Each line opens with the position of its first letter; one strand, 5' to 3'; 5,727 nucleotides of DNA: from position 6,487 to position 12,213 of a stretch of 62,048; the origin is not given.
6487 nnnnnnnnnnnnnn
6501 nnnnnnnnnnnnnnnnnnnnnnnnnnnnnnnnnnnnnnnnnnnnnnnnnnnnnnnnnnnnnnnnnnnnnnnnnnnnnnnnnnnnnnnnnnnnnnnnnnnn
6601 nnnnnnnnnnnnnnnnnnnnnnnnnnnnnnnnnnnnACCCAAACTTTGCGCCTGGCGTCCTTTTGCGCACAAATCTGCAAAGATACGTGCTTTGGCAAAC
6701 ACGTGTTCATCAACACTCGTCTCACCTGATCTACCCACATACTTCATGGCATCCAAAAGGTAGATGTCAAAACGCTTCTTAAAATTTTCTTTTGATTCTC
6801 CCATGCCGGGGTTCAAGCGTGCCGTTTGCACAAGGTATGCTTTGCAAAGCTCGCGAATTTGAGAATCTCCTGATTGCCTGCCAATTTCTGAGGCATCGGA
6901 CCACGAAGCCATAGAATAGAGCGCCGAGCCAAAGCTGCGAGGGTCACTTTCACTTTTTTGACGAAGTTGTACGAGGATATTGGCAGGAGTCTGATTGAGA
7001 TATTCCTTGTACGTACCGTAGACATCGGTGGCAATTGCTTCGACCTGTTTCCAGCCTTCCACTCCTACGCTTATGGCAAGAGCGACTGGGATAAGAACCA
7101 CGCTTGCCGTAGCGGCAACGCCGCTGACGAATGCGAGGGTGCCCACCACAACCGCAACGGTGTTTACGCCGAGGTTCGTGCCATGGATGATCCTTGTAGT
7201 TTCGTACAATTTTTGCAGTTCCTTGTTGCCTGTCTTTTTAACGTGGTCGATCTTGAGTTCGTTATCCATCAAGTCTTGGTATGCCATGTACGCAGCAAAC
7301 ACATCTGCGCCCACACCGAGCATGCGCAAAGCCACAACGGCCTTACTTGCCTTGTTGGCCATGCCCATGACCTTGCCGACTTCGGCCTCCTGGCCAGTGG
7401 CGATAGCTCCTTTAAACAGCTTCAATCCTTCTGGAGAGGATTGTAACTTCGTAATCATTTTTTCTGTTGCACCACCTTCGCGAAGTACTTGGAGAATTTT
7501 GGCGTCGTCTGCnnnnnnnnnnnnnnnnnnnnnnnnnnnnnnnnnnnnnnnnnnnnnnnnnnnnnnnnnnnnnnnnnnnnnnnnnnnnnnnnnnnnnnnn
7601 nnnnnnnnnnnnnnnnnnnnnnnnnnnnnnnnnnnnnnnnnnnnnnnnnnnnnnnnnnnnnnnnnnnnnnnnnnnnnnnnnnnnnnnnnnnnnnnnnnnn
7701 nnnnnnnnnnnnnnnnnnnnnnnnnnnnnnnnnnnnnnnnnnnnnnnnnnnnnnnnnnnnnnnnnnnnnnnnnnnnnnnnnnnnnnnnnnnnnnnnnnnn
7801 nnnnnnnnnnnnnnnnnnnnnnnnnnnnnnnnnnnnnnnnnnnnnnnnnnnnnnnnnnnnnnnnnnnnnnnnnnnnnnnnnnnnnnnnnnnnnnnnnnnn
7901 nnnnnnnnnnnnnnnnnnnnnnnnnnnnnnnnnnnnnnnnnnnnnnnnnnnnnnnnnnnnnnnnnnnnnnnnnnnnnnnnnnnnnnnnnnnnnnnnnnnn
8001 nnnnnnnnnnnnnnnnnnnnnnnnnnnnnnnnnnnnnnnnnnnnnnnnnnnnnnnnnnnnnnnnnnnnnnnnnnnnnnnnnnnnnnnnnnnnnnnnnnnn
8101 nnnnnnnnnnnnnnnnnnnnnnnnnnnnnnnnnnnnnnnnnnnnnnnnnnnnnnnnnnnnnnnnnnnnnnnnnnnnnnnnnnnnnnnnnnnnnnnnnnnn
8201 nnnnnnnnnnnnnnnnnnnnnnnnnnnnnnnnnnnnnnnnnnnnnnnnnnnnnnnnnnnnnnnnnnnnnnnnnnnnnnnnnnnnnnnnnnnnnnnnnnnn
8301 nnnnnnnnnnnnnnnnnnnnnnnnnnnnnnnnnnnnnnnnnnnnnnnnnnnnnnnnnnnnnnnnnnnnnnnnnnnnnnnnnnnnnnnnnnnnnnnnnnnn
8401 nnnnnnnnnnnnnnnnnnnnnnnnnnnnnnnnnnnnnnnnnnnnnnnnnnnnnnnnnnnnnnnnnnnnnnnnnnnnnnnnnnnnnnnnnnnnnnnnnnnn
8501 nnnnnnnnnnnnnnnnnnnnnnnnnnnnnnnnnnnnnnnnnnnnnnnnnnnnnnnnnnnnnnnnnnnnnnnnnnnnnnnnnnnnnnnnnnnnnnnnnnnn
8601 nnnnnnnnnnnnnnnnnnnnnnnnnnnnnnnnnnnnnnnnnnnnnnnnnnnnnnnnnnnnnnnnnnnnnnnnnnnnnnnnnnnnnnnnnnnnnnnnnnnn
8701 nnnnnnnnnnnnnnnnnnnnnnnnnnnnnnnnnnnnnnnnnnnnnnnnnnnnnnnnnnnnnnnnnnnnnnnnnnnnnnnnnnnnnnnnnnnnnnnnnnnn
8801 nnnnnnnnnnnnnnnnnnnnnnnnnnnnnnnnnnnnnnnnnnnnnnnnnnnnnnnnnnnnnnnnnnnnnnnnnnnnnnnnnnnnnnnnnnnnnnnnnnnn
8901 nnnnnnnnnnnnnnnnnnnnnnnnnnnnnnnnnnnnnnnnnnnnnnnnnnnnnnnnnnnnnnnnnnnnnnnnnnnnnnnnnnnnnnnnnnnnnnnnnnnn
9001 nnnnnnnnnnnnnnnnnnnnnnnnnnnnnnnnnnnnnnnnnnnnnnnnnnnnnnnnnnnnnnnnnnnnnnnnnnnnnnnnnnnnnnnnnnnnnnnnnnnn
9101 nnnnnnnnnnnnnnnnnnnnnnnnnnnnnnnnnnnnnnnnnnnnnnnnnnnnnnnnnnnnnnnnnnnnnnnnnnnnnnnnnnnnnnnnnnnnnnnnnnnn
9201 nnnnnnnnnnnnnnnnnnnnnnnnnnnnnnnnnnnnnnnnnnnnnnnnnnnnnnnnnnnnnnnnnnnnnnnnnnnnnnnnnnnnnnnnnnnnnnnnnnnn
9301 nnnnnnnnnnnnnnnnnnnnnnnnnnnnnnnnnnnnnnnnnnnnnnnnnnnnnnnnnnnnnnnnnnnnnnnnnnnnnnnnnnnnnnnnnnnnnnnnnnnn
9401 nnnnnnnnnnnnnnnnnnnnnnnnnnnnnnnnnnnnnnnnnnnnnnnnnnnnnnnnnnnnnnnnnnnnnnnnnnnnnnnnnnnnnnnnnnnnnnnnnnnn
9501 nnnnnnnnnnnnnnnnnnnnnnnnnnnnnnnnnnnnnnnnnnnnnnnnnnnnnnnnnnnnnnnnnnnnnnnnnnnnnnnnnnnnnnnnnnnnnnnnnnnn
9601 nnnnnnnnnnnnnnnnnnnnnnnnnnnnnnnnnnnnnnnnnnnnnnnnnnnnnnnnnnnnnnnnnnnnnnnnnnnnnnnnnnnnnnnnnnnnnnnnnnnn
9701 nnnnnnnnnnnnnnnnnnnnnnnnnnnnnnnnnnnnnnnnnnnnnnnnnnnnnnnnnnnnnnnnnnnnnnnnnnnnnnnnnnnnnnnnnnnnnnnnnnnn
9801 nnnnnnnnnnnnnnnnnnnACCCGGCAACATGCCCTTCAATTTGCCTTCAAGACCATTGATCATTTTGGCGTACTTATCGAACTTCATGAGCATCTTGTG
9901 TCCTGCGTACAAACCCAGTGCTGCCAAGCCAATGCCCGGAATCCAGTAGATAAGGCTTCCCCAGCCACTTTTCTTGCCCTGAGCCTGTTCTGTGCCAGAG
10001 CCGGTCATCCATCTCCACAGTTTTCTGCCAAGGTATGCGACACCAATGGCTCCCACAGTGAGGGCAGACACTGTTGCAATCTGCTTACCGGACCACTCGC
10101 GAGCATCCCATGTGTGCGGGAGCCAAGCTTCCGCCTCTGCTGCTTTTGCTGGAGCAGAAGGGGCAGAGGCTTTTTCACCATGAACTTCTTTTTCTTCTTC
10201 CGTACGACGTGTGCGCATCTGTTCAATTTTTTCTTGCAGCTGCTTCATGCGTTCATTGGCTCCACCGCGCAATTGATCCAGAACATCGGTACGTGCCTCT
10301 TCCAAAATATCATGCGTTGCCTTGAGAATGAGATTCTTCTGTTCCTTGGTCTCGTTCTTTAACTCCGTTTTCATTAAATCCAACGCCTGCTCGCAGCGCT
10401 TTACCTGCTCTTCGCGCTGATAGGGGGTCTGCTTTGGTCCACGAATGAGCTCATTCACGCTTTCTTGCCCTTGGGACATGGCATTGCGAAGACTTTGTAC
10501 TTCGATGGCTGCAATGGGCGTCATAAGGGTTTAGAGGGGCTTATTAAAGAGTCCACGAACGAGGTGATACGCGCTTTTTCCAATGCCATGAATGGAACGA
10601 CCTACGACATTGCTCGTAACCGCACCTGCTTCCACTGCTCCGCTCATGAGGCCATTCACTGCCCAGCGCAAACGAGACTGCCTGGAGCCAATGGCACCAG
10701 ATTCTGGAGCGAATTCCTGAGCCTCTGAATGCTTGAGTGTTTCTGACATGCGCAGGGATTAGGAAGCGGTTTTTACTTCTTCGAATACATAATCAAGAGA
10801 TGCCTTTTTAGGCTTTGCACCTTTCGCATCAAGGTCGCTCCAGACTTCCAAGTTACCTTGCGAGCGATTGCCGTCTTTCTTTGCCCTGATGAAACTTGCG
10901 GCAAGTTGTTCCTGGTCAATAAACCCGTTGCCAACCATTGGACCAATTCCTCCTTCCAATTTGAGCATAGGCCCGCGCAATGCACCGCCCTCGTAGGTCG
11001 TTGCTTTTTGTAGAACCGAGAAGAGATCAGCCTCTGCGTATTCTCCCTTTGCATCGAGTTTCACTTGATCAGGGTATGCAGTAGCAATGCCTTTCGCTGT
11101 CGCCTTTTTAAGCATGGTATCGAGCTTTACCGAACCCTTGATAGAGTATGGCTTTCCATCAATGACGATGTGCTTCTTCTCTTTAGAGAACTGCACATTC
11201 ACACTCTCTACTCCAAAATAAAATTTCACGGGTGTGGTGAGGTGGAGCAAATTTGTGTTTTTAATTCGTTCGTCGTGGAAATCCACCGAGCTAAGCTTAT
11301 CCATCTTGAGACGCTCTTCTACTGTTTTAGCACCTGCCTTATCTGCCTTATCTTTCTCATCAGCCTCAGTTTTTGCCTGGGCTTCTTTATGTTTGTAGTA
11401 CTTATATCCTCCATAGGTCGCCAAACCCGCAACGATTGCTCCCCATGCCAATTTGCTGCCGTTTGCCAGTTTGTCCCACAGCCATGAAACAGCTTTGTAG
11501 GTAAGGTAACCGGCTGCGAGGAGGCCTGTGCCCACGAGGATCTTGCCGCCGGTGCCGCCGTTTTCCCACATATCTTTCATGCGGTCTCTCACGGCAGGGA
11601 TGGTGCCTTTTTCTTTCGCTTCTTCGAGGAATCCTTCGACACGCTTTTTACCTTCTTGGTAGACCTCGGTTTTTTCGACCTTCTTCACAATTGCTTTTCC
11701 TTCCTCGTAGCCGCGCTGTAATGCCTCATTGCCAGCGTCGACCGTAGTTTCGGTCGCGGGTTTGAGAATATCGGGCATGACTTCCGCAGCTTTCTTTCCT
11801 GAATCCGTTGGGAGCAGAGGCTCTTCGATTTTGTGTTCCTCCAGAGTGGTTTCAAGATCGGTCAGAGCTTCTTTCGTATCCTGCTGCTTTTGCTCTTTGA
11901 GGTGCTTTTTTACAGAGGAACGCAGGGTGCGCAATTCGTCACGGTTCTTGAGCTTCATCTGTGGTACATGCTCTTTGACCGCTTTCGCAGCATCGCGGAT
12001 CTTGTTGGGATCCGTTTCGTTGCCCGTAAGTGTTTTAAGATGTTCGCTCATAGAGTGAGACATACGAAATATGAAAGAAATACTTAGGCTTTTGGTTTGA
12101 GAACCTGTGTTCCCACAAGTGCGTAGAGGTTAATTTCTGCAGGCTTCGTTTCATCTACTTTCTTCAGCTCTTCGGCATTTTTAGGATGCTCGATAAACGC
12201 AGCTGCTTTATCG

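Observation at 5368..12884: Tightly packed operon of four orphan coiled-coil / TM-hairpin proteins ending in a 1718-aa giant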

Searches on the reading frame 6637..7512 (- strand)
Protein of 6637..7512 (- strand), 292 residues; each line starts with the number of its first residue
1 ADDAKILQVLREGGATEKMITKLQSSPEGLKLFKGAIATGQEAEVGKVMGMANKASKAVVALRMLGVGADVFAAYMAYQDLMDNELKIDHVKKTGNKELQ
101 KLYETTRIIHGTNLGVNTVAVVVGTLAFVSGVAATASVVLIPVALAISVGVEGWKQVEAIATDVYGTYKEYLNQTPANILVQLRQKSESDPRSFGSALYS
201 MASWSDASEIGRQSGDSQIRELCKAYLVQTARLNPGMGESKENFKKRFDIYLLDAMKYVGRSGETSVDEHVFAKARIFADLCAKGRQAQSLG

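Call 57: find_homologous_proteins(query=A4, max_evalue=0.00001)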
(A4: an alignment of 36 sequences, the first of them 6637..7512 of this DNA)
Query A4 (36 sequences): 8000 candidates shared short words with the query, none scored E <= 0.00001.

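Call 63: predict_structure(alignment_id=A4)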
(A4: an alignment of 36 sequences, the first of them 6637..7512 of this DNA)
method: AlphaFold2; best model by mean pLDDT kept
length: 292 residues; sequences in the alignment: 36
mean_pLDDT: 78.8   pTM: 0.64
mean pLDDT of the five models: 78.8, 78.1, 74.6, 74.4, 74.4
residues with pLDDT >= 90: 92; 70-90: 128; 50-70: 31; < 50: 41
segments of 3 or more residues with pLDDT < 50: 64-68, 116-142, 144-146, 207-211
pLDDT, mean of each block of 10 residues (from residue 1): 86 88 84 86 85 72 50 75 90 89 83 54 41 42 51 74 82 94 90 77 57 72 95 96 96 94 86 97 96 92
secondary structure, 60 per line:
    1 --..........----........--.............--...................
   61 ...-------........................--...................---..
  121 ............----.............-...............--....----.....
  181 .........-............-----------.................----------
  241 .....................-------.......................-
elements in order: H3-12 H17-24 H27-39 H42-63 H71-94 H97-115 H119-132 H137-149 H151-165 H168-171 H176-189 H191-202 H214-230 H241-261 H269-291

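Call 65: fold_search(model_id=the predicted structure, library=pdb)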
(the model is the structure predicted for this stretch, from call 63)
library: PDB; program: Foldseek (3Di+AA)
matches with E <= 10: 36; with E <= 0.001: 0
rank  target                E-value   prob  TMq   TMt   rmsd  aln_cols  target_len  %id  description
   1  5cwp                  8.1e-01  0.35  0.22  0.27  17.1       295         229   13  Crystal structure of de novo designed helical repeat protein DHR79 (released 2015-12-16)
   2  9jcw_A                1.7e+00  0.08  0.16  0.16  20.6       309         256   10  Crystal structure of human MIGA1 LD targeting domain (released 2026-03-11)
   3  1l7c_C                1.8e+00  0.13  0.19  0.22  17.1       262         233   14  alpha-catenin fragment, residues 385-651 (released 2002-06-19)
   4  8v2d_J                1.8e+00  0.13  0.18  0.17  18.6       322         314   11  Computational Designed Nanocage O43_129 (released 2024-03-13)
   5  9jcw_F                2.2e+00  0.06  0.13  0.14  25.3       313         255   11  Crystal structure of human MIGA1 LD targeting domain (released 2026-03-11)
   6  1h6g_B                2.9e+00  0.08  0.17  0.19  18.9       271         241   12  alpha-catenin M-domain (released 2001-08-07)
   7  8f6r_A                3.4e+00  0.09  0.16  0.20  18.2       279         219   14  CryoEM structure of designed modular protein oligomer C6-79 (released 2023-11-29)
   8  7udn_A                3.7e+00  0.05  0.13  0.14  24.7       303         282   12  Crystal structure of designed helical repeat protein RPB_PLP1_R6 in alternative conformation 2 (released 2023-03-22)
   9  3g50_A                4.8e+00  0.11  0.14  0.26  11.4       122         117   11  Crystal Structure of NiSOD D3A mutant at 1.9 A (released 2009-04-28)
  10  1t6u_D                5.0e+00  0.12  0.13  0.27  11.6       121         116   15  Nickel Superoxide Dismutase (NiSOD) Native 1.30 A Structure (released 2004-07-13)
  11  1t6q_B                5.3e+00  0.13  0.13  0.29  11.9       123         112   15  Nickel Superoxide Dismutase (NiSOD) CN-treated Apo Structure (released 2004-07-13)
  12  9k7y_0                5.3e+00  0.06  0.18  0.20  16.2       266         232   14  Cryo-EM structure of designed zinc-induced icosahedron Cage-i53-Zn1-HEHE-14 (released 2025-10-29)
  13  9jcw_E                5.3e+00  0.04  0.14  0.15  23.4       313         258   10  Crystal structure of human MIGA1 LD targeting domain (released 2026-03-11)
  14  4ncq_A                5.5e+00  0.10  0.13  0.27  11.4       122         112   11  Crystal structure of NiSOD H1A mutant (released 2014-12-24)
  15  7unj_A                5.5e+00  0.07  0.17  0.21  17.6       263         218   14  De novo designed chlorophyll dimer protein with Zn pheophorbide a methyl ester matching geometry of purple bacterial s (released 2023-04-19)
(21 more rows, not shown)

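Call 68: fold_search(model_id=the predicted structure, library=viral)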
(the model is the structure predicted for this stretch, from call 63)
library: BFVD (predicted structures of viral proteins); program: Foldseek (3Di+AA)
matches with E <= 10: 36; with E <= 0.001: 0
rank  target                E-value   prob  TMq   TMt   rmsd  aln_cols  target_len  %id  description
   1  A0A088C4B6            2.1e+00  0.08  0.18  0.06  21.2       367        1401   13  (no name in the UniProt tables at hand)
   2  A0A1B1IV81            2.2e+00  0.05  0.14  0.12  21.6       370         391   12  (no name in the UniProt tables at hand)
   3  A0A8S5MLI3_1          2.6e+00  0.05  0.16  0.05  21.9       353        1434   14  Crystallin beta/gamma motif-containing protein [Podoviridae sp. ctlpi2]
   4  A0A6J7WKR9            2.7e+00  0.04  0.13  0.08  25.1       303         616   14  Uncharacterized protein [uncultured Caudovirales phage]
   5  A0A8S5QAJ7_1          2.9e+00  0.08  0.21  0.06  26.9       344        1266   12  Phage MuF C-terminal domain-containing protein [Podoviridae sp. ctZ5d16]
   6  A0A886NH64            3.7e+00  0.04  0.12  0.13  18.1       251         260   12  (no name in the UniProt tables at hand)
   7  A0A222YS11            4.1e+00  0.03  0.12  0.10  29.2       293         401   12  (no name in the UniProt tables at hand)
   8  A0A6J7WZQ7            4.2e+00  0.04  0.13  0.08  20.4       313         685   11  Uncharacterized protein [uncultured Caudovirales phage]
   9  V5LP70                5.0e+00  0.03  0.14  0.13  18.9       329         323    7  (no name in the UniProt tables at hand)
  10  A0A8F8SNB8            5.3e+00  0.08  0.12  0.23  15.4       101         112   12  (no name in the UniProt tables at hand)
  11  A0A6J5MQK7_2          5.3e+00  0.04  0.15  0.06  31.0       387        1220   12  Phage tail tape measure protein [uncultured Caudovirales phage]
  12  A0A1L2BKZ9            5.5e+00  0.02  0.08  0.09  20.2       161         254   15  (no name in the UniProt tables at hand)
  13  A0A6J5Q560            5.7e+00  0.08  0.16  0.10  20.9       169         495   12  Uncharacterized protein [uncultured Caudovirales phage]
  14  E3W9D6                5.7e+00  0.06  0.13  0.25   9.1       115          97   14  Nucleoprotein (Fragment) [Respiratory syncytial virus]
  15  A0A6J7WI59            5.7e+00  0.02  0.12  0.11  26.1       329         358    9  Uncharacterized protein [uncultured Caudovirales phage]
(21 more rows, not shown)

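Call 86: search_solved_structures(query=A4, max_evalue=10)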
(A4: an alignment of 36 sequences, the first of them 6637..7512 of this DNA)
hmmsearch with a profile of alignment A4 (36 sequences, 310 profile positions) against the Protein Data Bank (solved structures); distinct sequences matched with E-value up to 10: 21.
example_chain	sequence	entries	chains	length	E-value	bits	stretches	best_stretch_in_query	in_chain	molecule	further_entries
4f61_I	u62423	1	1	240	2.4e-05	26.7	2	173-259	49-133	Stathmin-like domain R4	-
8cle_E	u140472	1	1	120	0.018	17.3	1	173-251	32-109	Stathmin-4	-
7l05_E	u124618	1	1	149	0.021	17.1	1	173-265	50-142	Stathmin-4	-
9ixb_E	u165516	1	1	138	0.022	17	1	173-252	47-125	Stathmin-4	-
5gon_E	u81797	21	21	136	0.023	16.9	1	173-252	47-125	Stathmin-4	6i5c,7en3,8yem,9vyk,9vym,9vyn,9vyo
5jcb_E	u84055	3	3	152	0.027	16.7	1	173-262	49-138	Stathmin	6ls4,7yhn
8clb_E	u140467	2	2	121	0.029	16.6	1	173-252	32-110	Stathmin-4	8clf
7e4p_E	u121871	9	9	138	0.031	16.5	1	173-252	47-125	Stathmin-4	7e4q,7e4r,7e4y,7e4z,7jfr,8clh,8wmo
3ut5_E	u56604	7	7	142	0.034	16.4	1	173-258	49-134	Stathmin-4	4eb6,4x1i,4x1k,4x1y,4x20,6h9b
8riw_E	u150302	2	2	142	0.035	16.4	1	173-258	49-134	Stathmin-4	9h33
1sa0_E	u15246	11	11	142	0.035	16.4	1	173-258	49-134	Stathmin 4 | RB3 STATHMIN-LIKE DOMAIN 4 | Stathmin-4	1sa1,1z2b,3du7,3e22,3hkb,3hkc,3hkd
5kx5_E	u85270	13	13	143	0.035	16.3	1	173-258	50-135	Stathmin-4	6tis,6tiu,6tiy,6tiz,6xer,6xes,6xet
3ryc_E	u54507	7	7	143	0.035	16.3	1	173-258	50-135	Stathmin-4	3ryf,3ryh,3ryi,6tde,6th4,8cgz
4yj2_E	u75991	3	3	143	0.035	16.3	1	173-258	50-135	Stathmin-4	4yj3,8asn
4i4t_E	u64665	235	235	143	0.035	16.3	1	173-258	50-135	Stathmin-4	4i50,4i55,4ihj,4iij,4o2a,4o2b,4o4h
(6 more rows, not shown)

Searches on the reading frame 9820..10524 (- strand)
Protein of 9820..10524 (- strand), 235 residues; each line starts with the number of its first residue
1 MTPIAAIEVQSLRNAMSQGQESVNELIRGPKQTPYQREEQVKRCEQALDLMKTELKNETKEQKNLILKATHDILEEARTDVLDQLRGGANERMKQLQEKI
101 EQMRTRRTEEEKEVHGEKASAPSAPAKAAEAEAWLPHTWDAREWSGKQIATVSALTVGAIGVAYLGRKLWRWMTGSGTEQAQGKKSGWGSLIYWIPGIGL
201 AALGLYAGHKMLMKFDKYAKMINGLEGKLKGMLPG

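Call 87: search_solved_structures(query=A6, max_evalue=10)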
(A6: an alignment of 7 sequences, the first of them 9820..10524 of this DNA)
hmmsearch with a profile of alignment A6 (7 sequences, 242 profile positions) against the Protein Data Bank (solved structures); distinct sequences matched with E-value up to 10: 49.
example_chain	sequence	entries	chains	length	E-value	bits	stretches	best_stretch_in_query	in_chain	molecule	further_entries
6r17_A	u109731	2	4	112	0.0094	19.1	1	14-95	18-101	Synaptonemal complex central element protein 2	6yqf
7bqq_A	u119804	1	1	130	0.15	15.2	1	1-91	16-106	Gogy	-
2da5_A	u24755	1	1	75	0.18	14.9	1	4-66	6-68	Zinc fingers and homeoboxes protein 3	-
6yip_A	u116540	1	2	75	0.2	14.7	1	43-106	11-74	Kinesin-like protein KIF20A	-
7f6j_C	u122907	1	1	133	0.21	14.7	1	30-94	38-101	PDZ domain-containing protein 8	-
5lef_C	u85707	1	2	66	0.22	14.6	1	47-105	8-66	Kinesin-like protein KIF20A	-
6h9l_A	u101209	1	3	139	0.49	13.5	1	27-103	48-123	Uncharacterized protein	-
9uiq_D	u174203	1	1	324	0.56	13.3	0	47-90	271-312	Replication factor C subunit 4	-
7z6h_D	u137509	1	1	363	0.75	12.9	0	47-91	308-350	Replication factor C subunit 4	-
6vvo_D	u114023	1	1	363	0.76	12.9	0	47-90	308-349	Replication factor C subunit 4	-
8ui7_D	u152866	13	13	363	0.76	12.9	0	47-90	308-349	Replication factor C subunit 4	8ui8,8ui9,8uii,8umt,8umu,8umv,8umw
6iwb_A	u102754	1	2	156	1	12.4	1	31-106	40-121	Apolipoprotein E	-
3rpm_A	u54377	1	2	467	1.1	12.3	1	5-118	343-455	Beta-N-acetyl-hexosaminidase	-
4npf_Y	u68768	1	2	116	1.3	12.1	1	10-57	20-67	Immunoglobulin G-binding protein A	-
2no2_A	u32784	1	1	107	1.3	12.1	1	26-128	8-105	Huntingtin-interacting protein 1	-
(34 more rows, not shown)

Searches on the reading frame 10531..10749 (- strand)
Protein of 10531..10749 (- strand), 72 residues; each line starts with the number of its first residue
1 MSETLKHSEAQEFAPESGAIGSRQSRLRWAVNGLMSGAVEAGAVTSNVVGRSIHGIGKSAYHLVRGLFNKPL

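Call 3: search_protein_families(library=pfam, proteins=[window:10531-10749:-], max_evalue=1)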
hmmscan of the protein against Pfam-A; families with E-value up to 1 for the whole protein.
window:10531-10749:- (72 aa): 0 families

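Call 4: search_protein_families(library=ncbifam, proteins=[window:10531-10749:-], max_evalue=1)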
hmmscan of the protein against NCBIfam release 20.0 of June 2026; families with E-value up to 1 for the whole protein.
window:10531-10749:- (72 aa): 1 family
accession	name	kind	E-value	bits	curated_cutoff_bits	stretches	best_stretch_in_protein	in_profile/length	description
NF006607.0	PRK09169.1-1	subfamily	0.034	10.7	4152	1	5-59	2225-2280/2974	hypothetical protein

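Call 21: search_protein_families(library=phrogs, proteins=[window:10531-10749:-], max_evalue=0.1)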
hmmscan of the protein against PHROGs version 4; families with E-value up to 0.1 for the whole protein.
window:10531-10749:- (72 aa): 0 families

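Call 44: search_protein_families(library=padloc, proteins=[window:10531-10749:-], max_evalue=0.1)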
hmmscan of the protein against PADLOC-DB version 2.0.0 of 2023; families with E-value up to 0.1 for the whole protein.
window:10531-10749:- (72 aa): 0 families

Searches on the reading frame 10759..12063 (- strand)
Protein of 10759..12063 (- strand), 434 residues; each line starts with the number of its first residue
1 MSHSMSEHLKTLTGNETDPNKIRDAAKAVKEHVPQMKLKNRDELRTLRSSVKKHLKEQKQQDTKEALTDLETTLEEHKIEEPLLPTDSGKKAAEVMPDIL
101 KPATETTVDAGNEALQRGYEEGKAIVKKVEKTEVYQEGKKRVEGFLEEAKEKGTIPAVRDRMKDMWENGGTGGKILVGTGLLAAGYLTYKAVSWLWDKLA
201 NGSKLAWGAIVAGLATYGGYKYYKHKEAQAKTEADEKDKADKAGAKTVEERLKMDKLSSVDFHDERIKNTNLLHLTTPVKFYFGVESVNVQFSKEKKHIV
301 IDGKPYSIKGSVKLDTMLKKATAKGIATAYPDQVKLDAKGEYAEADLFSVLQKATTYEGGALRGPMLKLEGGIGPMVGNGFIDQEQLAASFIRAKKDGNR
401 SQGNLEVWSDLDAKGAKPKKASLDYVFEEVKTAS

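Call 3: search_protein_families(library=pfam, proteins=[window:10759-12063:-], max_evalue=1)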
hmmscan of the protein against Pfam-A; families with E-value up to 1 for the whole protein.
window:10759-12063:- (434 aa): 2 families
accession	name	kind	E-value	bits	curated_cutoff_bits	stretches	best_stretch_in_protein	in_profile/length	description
PF09523.15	DUF2390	-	0.078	13.8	25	1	24-80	49-104/106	Protein of unknown function (DUF2390)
PF23729.2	Spectrin_Dys-1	-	0.16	12.4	27.6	1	17-66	25-74/90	Dystrophin-1-like, spectrin repeat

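Call 4: search_protein_families(library=ncbifam, proteins=[window:10759-12063:-], max_evalue=1)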
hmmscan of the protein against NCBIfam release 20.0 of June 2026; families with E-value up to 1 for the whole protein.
window:10759-12063:- (434 aa): 3 families
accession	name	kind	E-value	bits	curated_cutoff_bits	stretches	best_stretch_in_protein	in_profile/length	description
TIGR01370.1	TIGR01370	hypoth_equivalog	0.02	13.9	181.25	1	83-164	225-308/315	MJ1477/TM1410 family putative glycoside hydrolase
NF033158.1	Myrrcad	domain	0.072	12.6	33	1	210-226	17-33/36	MyrrCad domain-containing protein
NF041728.1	BPSL0761_fam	subfamily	0.11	12.5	35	0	7-35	16-44/55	BPSL0761 family protein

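Call 8: find_encoding_contigs(protein=window:10759-12063:-, flank=10000, max_places=6)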
Protein window:10759-12063:- (434 aa): no gene with exactly this product is on record in the collection.

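Call 20: search_solved_structures(query=window:10759-12063:-, max_evalue=1)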
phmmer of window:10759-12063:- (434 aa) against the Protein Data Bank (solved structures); distinct sequences matched with E-value up to 1: 1.
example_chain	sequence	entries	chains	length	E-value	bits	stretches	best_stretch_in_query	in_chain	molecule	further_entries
6j0n_n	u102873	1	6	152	0.22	13.9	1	171-214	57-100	Pvc5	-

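Call 21: search_protein_families(library=phrogs, proteins=[window:10759-12063:-], max_evalue=0.1)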
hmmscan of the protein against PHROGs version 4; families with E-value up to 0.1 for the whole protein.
window:10759-12063:- (434 aa): 0 families

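Call 44: search_protein_families(library=padloc, proteins=[window:10759-12063:-], max_evalue=0.1)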
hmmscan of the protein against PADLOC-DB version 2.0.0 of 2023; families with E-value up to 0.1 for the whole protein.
window:10759-12063:- (434 aa): 0 families
